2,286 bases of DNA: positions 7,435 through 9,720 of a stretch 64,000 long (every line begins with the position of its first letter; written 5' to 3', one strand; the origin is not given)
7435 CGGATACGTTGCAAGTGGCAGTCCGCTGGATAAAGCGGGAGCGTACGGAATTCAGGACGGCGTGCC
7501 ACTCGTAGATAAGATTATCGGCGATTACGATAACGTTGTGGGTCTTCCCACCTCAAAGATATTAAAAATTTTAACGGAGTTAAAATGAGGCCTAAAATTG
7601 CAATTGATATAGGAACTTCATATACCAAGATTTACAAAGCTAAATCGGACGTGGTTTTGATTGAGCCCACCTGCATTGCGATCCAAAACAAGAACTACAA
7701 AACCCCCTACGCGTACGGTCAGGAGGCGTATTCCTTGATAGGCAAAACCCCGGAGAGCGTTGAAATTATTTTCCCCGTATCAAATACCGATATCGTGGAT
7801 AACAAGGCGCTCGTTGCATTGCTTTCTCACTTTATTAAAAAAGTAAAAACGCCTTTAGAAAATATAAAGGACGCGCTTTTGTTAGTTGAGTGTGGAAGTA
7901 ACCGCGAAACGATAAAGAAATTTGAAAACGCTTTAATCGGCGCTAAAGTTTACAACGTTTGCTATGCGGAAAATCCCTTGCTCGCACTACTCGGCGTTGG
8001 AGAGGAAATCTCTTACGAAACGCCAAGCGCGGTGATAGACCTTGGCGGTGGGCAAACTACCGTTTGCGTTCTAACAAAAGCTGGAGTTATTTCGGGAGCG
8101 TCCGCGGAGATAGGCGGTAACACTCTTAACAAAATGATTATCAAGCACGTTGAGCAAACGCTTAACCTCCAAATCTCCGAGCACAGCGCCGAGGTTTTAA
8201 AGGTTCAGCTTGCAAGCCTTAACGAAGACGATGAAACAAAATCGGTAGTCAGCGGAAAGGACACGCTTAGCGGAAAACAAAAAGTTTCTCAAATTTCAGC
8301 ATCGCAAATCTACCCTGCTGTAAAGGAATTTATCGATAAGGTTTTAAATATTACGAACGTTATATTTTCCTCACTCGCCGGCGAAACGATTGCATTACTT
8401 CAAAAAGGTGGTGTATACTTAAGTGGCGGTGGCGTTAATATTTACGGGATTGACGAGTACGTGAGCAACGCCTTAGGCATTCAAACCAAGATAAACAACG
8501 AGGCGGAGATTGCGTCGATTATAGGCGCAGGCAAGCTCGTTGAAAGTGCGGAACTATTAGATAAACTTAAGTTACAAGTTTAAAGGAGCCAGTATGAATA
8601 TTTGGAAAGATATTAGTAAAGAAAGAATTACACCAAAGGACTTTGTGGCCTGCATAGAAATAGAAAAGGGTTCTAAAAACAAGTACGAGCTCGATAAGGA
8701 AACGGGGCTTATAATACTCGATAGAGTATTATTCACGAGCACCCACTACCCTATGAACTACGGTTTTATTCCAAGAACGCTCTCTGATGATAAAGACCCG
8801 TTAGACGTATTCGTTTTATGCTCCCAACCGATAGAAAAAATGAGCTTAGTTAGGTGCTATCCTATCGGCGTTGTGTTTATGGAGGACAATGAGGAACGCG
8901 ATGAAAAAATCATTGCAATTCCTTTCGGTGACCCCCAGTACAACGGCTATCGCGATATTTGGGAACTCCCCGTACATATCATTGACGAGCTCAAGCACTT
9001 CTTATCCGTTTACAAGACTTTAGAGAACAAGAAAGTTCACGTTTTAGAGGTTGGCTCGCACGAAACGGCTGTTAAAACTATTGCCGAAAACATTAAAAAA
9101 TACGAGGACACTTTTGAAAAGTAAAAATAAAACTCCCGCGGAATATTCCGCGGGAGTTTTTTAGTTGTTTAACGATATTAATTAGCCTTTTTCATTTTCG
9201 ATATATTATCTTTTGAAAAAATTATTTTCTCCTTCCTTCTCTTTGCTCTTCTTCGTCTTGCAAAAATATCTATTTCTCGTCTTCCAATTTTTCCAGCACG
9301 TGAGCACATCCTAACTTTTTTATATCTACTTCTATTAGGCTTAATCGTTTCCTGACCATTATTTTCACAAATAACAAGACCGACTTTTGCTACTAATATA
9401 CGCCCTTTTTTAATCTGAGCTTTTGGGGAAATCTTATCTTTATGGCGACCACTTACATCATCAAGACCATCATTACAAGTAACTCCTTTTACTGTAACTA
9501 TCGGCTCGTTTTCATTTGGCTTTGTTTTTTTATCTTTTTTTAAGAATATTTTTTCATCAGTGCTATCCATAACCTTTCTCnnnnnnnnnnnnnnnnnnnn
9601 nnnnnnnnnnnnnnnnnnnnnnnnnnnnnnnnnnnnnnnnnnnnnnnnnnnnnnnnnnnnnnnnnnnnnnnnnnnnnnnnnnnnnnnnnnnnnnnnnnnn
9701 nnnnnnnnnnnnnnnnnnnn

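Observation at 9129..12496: AT-rich 3.3-kb island bounded by near-identical 31-bp hairpin direct repeats, inserted between ppa and potD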

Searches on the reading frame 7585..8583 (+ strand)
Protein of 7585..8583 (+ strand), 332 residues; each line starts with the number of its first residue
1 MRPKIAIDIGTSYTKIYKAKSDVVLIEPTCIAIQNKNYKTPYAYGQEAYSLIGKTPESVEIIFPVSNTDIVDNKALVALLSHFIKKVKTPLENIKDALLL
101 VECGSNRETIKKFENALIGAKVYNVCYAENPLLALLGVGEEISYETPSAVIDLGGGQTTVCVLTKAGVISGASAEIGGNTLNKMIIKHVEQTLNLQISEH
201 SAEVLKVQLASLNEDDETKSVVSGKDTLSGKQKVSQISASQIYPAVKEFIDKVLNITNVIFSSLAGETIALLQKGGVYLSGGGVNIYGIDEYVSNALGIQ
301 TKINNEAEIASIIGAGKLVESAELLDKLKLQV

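Call 8: search_protein_families(library=pfam, max_evalue=1, proteins=[window:7585-8583:+])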
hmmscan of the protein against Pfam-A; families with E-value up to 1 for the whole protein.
window:7585-8583:+ (332 aa): 5 families
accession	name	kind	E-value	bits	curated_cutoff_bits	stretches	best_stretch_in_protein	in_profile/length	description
PF06723.19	MreB_Mbl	-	1.3e-56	192.2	27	1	4-324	3-324/327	MreB/Mbl protein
PF14450.12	FtsA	-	1.4e-08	35.6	31.8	1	149-311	1-124/127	Cell division protein FtsA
PF11104.14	PilM_2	-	5.5e-05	22.7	27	1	277-306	278-307/340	Type IV pilus assembly protein PilM;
PF02541.22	Ppx-GppA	-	0.00035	20.6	27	1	133-239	99-207/285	Ppx/GppA phosphatase family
PF08841.16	DDR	-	0.015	14.8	24.6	1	144-196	131-179/328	Diol dehydratase reactivase ATPase-like domain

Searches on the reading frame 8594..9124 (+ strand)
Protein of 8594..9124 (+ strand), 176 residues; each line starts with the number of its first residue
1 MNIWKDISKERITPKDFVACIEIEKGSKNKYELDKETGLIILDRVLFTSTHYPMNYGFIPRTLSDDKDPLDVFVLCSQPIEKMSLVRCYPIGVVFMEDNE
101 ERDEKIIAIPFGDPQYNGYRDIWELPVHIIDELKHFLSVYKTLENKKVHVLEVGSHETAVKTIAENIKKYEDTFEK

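Call 8: search_protein_families(library=pfam, max_evalue=1, proteins=[window:8594-9124:+])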
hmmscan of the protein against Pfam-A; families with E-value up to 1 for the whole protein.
window:8594-9124:+ (176 aa): 2 families
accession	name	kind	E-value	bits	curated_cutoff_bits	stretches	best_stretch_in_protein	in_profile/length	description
PF00719.24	Pyrophosphatase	-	1.2e-55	188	23.5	1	20-171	2-153/153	Inorganic pyrophosphatase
PF18823.6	InPase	-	0.012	15.9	26.8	1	53-83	46-76/135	Inorganic Pyrophosphatase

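Call 12: find_encoding_contigs(protein=window:8594-9124:+, flank=10000, max_places=10)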
Protein window:8594-9124:+ (176 aa): 11 contigs read that carry it; 9 places shown.
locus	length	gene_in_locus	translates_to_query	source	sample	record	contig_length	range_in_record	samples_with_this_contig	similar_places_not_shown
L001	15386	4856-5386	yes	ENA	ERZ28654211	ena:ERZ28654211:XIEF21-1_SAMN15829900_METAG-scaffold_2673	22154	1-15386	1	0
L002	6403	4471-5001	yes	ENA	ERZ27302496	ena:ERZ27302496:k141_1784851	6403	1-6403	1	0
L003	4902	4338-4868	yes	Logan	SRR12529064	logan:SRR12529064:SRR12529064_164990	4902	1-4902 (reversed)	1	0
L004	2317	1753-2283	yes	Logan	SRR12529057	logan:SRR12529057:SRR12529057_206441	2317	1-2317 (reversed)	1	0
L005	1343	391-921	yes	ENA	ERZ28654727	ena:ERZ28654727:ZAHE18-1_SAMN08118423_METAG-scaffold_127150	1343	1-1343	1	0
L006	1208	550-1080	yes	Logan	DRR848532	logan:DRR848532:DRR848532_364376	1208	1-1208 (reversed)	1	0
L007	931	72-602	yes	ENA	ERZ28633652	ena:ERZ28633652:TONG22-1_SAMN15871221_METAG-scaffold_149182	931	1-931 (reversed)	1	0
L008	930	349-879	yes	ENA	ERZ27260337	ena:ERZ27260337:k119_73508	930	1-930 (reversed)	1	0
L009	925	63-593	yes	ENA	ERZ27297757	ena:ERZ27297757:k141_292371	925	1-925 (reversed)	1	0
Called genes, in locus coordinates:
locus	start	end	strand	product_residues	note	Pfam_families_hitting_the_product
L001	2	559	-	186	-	?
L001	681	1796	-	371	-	PF02073:Peptidase_M29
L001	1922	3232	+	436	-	-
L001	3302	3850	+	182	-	PF02545:Maf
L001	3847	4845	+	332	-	PF06723:MreB_Mbl, PF14450:FtsA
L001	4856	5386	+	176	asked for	PF00719:Pyrophosphatase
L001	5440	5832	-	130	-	-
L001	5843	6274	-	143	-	-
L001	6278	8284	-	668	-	PF13855:LRR_8 (faint), PF13306:LRR_5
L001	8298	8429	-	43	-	-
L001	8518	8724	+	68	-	PF01381:HTH_3, PF12844:HTH_19, PF13443:HTH_26, PF13560:HTH_31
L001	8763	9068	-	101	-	-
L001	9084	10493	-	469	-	PF13416:SBP_bac_8, PF13343:SBP_bac_6 (weak)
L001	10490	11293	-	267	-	PF00528:BPD_transp_1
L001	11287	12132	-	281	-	PF00528:BPD_transp_1 (weak)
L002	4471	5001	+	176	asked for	PF00719:Pyrophosphatase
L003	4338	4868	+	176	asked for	PF00719:Pyrophosphatase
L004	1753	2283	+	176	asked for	PF00719:Pyrophosphatase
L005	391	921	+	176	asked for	PF00719:Pyrophosphatase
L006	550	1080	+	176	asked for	PF00719:Pyrophosphatase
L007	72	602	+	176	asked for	PF00719:Pyrophosphatase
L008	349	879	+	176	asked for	PF00719:Pyrophosphatase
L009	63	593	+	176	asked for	PF00719:Pyrophosphatase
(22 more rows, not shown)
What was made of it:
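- Checked: The flanking genes are an inorganic pyrophosphatase and a PotD-like solute-binding protein at the end of a potABCD-like operon (calls 8, 12).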

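Call 30: find_related_loci(query=window:8594-9121:+, collection=metagenome_contigs, flank=10000)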
Query window:8594-9121:+ (176 aa) in metagenome_contigs; peptide patterns used: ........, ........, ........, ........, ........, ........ (x = any residue, [..] = any of these).
454 stretches matched a pattern; 292 encode a relative of the query (tblastn E <= 1e-3); the best 80 are kept; 80 distinct loci.
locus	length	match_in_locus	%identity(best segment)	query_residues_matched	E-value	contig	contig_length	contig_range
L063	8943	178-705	90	1-176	2e-108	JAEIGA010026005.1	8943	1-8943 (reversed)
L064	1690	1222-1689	96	1-156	3e-107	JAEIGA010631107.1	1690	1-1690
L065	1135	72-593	84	1-174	8e-106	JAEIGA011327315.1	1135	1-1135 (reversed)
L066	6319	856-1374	84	1-173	4e-96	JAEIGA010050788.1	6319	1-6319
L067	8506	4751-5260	82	1-170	7e-92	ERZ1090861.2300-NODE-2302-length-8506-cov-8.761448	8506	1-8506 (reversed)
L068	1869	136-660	80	1-175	2e-96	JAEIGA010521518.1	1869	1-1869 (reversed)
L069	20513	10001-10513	78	1-171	3e-90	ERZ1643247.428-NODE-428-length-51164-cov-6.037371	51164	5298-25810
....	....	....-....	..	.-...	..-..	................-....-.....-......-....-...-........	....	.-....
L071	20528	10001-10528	76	1-176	9e-90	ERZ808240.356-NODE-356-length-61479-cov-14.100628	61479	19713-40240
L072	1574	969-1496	76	1-176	3e-95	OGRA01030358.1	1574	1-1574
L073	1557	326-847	74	1-174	1e-93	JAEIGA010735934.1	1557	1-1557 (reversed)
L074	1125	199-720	76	1-174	2e-95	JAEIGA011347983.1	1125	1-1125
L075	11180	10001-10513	74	1-171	2e-87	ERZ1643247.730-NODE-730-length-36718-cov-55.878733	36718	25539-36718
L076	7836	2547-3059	74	1-171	2e-87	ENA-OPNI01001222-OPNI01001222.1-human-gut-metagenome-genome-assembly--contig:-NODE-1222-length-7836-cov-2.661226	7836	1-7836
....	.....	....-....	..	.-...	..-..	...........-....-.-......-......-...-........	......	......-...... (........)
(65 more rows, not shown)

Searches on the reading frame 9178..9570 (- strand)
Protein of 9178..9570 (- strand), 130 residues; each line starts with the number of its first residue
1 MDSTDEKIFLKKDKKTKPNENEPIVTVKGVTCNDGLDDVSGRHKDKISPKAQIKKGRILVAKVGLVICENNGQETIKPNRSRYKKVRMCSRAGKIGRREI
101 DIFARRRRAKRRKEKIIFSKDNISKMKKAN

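Call 8: search_protein_families(library=pfam, max_evalue=1, proteins=[window:9178-9570:-])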
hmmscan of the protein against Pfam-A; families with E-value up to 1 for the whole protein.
window:9178-9570:- (130 aa): 0 families

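Call 9: search_protein_families(library=ncbifam, max_evalue=1, proteins=[window:9178-9570:-])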
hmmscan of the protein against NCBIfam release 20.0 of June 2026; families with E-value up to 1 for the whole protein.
window:9178-9570:- (130 aa): 0 families

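Call 10: search_protein_families(library=padloc, max_evalue=1, proteins=[window:9178-9570:-])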
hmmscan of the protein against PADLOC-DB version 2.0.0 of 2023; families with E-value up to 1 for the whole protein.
window:9178-9570:- (130 aa): 0 families

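Call 11: search_protein_families(library=phrogs, max_evalue=1, proteins=[window:9178-9570:-])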
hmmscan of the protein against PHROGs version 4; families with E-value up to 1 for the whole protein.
window:9178-9570:- (130 aa): 0 families

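Call 13: find_encoding_contigs(protein=window:9178-9570:-, flank=10000, max_places=10)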
Protein window:9178-9570:- (130 aa): 7 contigs read that carry it; 5 places shown.
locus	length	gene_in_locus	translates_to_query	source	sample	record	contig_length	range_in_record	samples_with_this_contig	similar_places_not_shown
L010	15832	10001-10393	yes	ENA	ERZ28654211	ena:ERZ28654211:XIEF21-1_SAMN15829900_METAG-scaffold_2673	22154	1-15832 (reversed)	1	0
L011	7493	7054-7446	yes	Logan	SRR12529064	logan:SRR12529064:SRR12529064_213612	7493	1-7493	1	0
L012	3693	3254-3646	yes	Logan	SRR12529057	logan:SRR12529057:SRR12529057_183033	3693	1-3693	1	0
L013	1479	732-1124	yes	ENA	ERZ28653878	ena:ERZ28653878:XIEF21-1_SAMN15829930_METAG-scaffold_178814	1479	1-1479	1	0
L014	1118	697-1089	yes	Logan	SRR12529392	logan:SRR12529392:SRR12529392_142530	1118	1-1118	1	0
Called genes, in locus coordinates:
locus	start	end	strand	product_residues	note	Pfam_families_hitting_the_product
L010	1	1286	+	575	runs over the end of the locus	PF02837:Glyco_hydro_2_N, PF22666:Glyco_hydro_2_N2, PF00703:Glyco_hydro_2 (weak)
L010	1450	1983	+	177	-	PF12844:HTH_19, PF13560:HTH_31, PF01381:HTH_3, PF07883:Cupin_2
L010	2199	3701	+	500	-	PF00005:ABC_tran, PF08402:TOBE_2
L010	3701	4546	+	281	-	PF00528:BPD_transp_1 (weak)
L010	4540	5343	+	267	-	PF00528:BPD_transp_1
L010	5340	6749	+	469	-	PF13416:SBP_bac_8, PF13343:SBP_bac_6 (weak)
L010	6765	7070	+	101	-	-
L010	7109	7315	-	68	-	PF01381:HTH_3, PF12844:HTH_19, PF13443:HTH_26, PF13560:HTH_31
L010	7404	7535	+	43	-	-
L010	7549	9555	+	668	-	PF13855:LRR_8 (faint), PF13306:LRR_5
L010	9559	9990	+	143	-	-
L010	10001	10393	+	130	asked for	-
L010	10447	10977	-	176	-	PF00719:Pyrophosphatase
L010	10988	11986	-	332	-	PF06723:MreB_Mbl, PF14450:FtsA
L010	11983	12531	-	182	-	PF02545:Maf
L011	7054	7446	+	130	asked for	-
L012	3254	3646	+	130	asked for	-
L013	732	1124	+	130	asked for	-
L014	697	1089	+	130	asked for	-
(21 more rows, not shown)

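Call 20: find_homologous_proteins(query=window:9178-9570:-, max_evalue=0.01)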
Query window:9178-9570:- (130 aa): 2 proteins with E <= 0.01 among 9 candidates.
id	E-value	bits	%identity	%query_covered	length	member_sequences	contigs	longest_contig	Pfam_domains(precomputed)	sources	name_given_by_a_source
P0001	5.4e-76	270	100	100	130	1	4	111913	-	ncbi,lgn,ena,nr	ncbi:MAG: hypothetical protein IJA97_05750 [Clostridia bacterium]|nr:hypothetical protein [Clostridi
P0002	1.2e-59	217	84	100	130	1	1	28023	-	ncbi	-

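Call 21: find_encoding_contigs(protein=P0002, flank=10000, max_places=6)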
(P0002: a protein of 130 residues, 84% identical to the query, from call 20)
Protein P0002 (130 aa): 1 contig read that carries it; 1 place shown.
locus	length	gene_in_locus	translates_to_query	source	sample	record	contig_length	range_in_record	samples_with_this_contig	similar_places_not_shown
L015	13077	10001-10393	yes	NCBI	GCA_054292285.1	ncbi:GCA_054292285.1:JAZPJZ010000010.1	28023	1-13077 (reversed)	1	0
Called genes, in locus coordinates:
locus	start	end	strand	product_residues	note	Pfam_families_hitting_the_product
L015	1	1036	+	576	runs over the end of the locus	PF22666:Glyco_hydro_2_N2, PF02837:Glyco_hydro_2_N, PF00703:Glyco_hydro_2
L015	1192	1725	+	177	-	PF12844:HTH_19, PF13560:HTH_31, PF01381:HTH_3, PF07883:Cupin_2, PF02311:AraC_binding (weak)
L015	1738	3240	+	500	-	PF00005:ABC_tran, PF08402:TOBE_2 (weak)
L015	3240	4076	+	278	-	PF00528:BPD_transp_1 (faint)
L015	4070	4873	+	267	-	PF00528:BPD_transp_1 (weak)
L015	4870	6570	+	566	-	PF01547:SBP_bac_1, PF13416:SBP_bac_8, PF13343:SBP_bac_6 (weak)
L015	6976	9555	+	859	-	PF13306:LRR_5, PF13855:LRR_8 (faint), PF13306:LRR_5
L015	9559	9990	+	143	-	-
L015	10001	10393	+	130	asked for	-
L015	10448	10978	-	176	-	PF00719:Pyrophosphatase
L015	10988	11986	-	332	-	PF06723:MreB_Mbl, PF25229:Salactin (weak), PF14450:FtsA (weak)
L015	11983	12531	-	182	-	PF02545:Maf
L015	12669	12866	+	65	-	PF04324:Fer2_BFD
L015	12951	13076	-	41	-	?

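Call 55: predict_structure(alignment_id=A1)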
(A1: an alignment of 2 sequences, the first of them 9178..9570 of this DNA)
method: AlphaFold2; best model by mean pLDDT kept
length: 130 residues; sequences in the alignment: 2
mean_pLDDT: 34.1   pTM: 0.23
mean pLDDT of the five models: 34.1, 33.6, 32.4, 32.1, 27.1
residues with pLDDT >= 90: 0; 70-90: 0; 50-70: 7; < 50: 123
segments of 3 or more residues with pLDDT < 50: 1-105, 114-126, 128-130
pLDDT, mean of each block of 10 residues (from residue 1): 30 31 27 26 30 29 33 33 30 36 49 43 46
secondary structure, 60 per line:
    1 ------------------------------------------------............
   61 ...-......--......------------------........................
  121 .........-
elements in order: H49-63 E65-70 E73-78 H97-129
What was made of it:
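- Tried and rejected: The p130 model is unusable at pLDDT 34 (call 55).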

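Call 56: search_protein_representatives(alignment_id=A1)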
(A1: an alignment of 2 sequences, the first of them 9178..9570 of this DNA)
Query: 2 sequences, 130 profile positions. Proteins with E-value up to 0.001 (for the whole library): 1; up to 1e-10: 1; up to 1e-30: 1. The best 1 are listed.
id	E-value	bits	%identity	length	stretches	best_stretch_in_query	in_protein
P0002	2.0e-77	273.5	-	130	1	1-130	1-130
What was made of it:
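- On Transposon / insertion sequence: None of the five island proteins matches a transposase or recombinase family in Pfam, NCBIfam, PHROGs or PADLOC (calls 8-11). p130 has no relative beyond one ortholog among 1.84 billion representatives (call 56).
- Tried and rejected: A full HMMER search of 1.84 billion representatives with the p130 profile found only its own ortholog (call 56).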

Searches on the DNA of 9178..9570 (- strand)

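Call 101: search_rna_families(source=L015, start=6560, end=6990, threshold=evalue, max_evalue=1)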
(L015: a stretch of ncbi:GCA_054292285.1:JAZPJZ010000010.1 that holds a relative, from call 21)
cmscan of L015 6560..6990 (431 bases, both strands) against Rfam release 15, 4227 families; matches with E-value up to 1: 9.
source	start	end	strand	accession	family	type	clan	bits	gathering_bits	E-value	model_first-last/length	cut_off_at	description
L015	6607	6846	+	RF03533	SQ1002_RNA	Gene; sRNA;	-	23.2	128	0.0056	1-237/237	no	Clostridioides difficile sRNA SQ1002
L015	6779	6877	+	RF03353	MIR5291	Gene; miRNA;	-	22.8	54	0.13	1-65/65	no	MIR5291 microRNA precursor family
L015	6825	6944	+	RF04182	GibS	Gene; sRNA;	-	22.6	115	0.59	1-142/142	no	GibS sRNA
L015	6662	6739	+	RF00121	MicC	Gene; sRNA;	-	22.3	90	0.5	1-123/123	no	MicC RNA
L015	6686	6766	-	RF00121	MicC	Gene; sRNA;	-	21.9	90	0.6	1-123/123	no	MicC RNA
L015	6661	6791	+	RF03532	SQ2397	Cis-reg;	-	19.1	100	0.44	1-243/243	no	Cis-regulator of HTH transcription factor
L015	6676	6727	+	RF01822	RsaJ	Gene; sRNA;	-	19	100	0.024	226-287/287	no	RNA Staph. aureus A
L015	6663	6731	+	RF00021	Spot_42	Gene; sRNA;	-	17.5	80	0.66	1-115/115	no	Spot 42 RNA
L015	6679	6746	+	RF04128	MIR8562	Gene; miRNA;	-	17.2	211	0.79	78-165/242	no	MIR8562 microRNA precursor family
